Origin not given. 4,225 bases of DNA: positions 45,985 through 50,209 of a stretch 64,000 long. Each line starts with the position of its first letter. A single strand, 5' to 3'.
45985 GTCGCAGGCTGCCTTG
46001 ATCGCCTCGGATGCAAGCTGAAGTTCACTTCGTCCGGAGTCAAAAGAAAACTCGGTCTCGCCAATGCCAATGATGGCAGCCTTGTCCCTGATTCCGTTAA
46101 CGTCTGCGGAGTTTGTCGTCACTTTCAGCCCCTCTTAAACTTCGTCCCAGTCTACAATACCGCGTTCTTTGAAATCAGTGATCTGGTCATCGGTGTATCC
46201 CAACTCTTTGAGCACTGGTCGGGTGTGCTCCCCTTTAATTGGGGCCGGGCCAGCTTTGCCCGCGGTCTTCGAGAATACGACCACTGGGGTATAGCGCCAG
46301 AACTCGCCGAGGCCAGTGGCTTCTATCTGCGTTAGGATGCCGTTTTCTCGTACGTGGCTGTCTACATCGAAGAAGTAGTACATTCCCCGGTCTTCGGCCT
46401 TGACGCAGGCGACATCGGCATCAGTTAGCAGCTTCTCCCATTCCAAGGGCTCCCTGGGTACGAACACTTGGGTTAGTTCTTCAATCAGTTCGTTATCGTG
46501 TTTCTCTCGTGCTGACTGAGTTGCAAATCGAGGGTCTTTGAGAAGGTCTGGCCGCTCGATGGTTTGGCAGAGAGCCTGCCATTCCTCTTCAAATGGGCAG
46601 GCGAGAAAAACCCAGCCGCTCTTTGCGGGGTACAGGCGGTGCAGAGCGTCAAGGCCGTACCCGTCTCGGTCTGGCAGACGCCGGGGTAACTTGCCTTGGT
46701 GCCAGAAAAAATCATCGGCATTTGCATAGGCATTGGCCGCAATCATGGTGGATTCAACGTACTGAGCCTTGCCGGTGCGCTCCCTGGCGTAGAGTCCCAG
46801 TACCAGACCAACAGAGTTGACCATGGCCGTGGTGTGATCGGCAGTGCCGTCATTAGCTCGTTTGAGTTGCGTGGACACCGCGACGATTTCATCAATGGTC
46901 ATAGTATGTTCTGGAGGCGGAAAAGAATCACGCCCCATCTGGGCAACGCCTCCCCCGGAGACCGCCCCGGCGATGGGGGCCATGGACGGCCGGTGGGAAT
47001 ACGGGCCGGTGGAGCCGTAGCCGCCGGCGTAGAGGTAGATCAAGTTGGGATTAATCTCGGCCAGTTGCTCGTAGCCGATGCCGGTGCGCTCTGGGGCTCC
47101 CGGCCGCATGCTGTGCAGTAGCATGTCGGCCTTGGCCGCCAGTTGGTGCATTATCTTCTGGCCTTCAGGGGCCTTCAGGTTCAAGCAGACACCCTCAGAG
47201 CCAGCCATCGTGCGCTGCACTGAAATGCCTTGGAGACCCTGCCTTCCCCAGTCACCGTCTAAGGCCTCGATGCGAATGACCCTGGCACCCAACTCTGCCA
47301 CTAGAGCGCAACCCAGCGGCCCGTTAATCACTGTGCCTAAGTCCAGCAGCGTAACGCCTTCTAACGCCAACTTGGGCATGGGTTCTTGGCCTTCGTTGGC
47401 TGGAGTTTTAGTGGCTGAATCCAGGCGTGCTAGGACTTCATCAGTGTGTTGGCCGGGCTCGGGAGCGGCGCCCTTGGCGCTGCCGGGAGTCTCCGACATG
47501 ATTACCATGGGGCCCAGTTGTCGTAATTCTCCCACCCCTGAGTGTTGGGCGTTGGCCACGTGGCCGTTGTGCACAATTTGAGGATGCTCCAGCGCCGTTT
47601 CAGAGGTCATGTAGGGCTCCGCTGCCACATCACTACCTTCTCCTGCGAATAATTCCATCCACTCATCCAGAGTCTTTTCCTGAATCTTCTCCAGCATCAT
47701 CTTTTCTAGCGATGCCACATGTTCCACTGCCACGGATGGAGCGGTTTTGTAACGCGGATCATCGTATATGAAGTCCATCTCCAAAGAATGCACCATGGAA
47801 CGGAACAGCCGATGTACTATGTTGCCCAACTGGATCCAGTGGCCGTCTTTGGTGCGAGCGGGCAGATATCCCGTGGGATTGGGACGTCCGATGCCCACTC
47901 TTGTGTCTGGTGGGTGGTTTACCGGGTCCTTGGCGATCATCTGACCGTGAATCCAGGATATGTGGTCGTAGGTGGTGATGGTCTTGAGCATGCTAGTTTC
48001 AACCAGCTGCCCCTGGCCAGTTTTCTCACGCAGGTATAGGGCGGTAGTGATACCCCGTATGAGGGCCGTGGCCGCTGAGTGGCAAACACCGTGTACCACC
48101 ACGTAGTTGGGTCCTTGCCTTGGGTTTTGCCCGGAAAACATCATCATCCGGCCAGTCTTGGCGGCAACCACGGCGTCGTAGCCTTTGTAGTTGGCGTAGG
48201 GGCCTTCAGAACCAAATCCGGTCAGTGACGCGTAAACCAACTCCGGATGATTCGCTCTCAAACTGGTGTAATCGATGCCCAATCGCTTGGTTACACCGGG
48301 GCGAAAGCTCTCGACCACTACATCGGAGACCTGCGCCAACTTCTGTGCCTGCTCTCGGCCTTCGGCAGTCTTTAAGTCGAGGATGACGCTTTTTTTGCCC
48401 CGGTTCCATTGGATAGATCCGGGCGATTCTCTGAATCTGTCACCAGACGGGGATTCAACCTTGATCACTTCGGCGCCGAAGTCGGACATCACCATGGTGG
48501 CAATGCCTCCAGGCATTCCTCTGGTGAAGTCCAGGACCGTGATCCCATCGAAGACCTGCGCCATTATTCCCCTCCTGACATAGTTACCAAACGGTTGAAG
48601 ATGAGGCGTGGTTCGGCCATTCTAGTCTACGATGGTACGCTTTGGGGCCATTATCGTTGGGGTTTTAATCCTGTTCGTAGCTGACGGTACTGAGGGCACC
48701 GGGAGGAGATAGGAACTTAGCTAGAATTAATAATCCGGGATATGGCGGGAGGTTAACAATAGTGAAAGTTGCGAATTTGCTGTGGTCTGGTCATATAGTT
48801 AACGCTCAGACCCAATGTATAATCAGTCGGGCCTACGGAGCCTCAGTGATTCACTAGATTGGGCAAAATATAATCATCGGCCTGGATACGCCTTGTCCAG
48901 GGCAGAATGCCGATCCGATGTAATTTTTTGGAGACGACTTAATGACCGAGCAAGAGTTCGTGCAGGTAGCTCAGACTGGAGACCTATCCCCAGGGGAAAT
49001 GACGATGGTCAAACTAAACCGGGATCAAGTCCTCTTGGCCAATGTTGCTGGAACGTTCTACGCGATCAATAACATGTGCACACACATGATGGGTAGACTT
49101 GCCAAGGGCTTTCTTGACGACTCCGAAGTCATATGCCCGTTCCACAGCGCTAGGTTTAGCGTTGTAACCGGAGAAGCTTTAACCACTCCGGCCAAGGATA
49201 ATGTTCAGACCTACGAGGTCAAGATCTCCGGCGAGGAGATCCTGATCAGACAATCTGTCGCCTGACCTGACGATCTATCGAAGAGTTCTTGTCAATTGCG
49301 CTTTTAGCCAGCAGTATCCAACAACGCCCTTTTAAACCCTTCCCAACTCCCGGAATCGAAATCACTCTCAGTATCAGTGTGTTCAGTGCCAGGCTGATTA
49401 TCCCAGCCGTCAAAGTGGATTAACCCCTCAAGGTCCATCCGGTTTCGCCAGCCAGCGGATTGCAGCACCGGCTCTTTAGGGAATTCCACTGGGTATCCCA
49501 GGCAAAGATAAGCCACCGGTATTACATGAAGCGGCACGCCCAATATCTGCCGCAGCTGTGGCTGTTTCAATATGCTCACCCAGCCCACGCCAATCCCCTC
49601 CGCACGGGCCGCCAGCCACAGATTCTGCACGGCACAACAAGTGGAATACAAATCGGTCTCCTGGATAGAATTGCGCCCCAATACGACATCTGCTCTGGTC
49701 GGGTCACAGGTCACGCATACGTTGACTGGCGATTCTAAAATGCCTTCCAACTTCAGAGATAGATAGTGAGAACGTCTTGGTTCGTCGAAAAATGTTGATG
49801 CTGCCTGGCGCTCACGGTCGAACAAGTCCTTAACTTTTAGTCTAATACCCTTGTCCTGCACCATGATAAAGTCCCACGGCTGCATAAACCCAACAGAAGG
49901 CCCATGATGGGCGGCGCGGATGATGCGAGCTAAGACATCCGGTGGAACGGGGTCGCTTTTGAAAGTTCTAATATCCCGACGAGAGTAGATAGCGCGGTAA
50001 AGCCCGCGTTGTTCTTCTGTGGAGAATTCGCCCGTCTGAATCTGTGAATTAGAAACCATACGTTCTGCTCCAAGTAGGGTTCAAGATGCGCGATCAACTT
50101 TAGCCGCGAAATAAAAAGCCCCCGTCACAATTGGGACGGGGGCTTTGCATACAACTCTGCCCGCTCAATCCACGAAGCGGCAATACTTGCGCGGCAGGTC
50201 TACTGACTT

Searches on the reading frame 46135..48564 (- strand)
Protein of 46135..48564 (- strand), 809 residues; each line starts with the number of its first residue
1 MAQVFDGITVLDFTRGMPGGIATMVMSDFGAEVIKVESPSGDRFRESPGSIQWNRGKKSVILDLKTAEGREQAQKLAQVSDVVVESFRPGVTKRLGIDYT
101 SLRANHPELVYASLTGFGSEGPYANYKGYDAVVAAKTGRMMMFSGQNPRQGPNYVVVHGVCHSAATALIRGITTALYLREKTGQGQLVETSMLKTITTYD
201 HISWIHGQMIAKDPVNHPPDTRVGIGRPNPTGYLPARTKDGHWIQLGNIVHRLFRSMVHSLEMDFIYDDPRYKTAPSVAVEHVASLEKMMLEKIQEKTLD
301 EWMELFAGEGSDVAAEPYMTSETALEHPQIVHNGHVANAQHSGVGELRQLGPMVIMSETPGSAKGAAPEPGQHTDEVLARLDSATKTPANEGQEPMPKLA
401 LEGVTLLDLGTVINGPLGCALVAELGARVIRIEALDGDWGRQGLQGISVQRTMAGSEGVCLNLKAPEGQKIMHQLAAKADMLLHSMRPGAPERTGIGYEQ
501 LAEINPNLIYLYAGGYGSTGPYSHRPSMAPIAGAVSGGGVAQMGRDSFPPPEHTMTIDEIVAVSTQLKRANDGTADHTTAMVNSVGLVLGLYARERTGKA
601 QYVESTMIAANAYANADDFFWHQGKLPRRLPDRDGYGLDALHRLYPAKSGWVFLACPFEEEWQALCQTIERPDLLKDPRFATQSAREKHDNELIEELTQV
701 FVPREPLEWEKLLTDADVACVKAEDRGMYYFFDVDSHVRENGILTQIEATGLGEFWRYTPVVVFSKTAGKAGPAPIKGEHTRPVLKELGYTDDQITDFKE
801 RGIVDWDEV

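Call 71: search_protein_families(library=pfam, proteins=[window:46135-48564:-], max_evalue=0.01)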
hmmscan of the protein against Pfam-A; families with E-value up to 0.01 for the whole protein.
window:46135-48564:- (809 aa): 1 family
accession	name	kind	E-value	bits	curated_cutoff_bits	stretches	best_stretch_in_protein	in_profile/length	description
PF02515.22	CoA_transf_3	-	2.1e-160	534.3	23.3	2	6-374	2-366/366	CoA-transferase family III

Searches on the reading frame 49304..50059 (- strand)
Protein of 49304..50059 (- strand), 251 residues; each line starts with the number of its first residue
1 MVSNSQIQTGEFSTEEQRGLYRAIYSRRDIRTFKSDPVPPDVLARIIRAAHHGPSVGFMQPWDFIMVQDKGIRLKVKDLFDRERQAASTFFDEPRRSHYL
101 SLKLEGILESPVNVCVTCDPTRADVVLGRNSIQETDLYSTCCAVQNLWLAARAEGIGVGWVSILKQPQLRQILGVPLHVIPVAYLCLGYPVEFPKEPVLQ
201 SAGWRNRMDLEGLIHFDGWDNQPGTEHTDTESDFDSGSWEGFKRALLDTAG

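Call 64: search_protein_families(library=ncbifam, proteins=[window:49304-50059:-], max_evalue=0.00001)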
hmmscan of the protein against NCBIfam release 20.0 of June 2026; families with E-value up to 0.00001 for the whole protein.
window:49304-50059:- (251 aa): 5 families
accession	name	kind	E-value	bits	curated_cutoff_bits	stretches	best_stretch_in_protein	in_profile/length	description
TIGR02476.1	BluB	equivalog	5e-78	261.2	150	1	12-212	1-202/205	5,6-dimethylbenzimidazole synthase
NF009810.0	PRK13294.1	equivalog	4e-13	49.1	304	1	17-195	251-435/449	coenzyme F420-0:L-glutamate ligase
TIGR03553.1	F420_FbiB_CTERM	equivalog_domain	3.4e-12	46.5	249.55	1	23-78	2-57/194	F420 biosynthesis protein FbiB, C-terminal domain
NF008033.1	PRK10765.1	equivalog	4.9e-12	45.8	223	0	23-79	7-63/240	oxygen-insensitive NADPH nitroreductase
NF008088.0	PRK10828.1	equivalog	2.5e-07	30.4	183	1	35-190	17-163/183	NAD(P)H nitroreductase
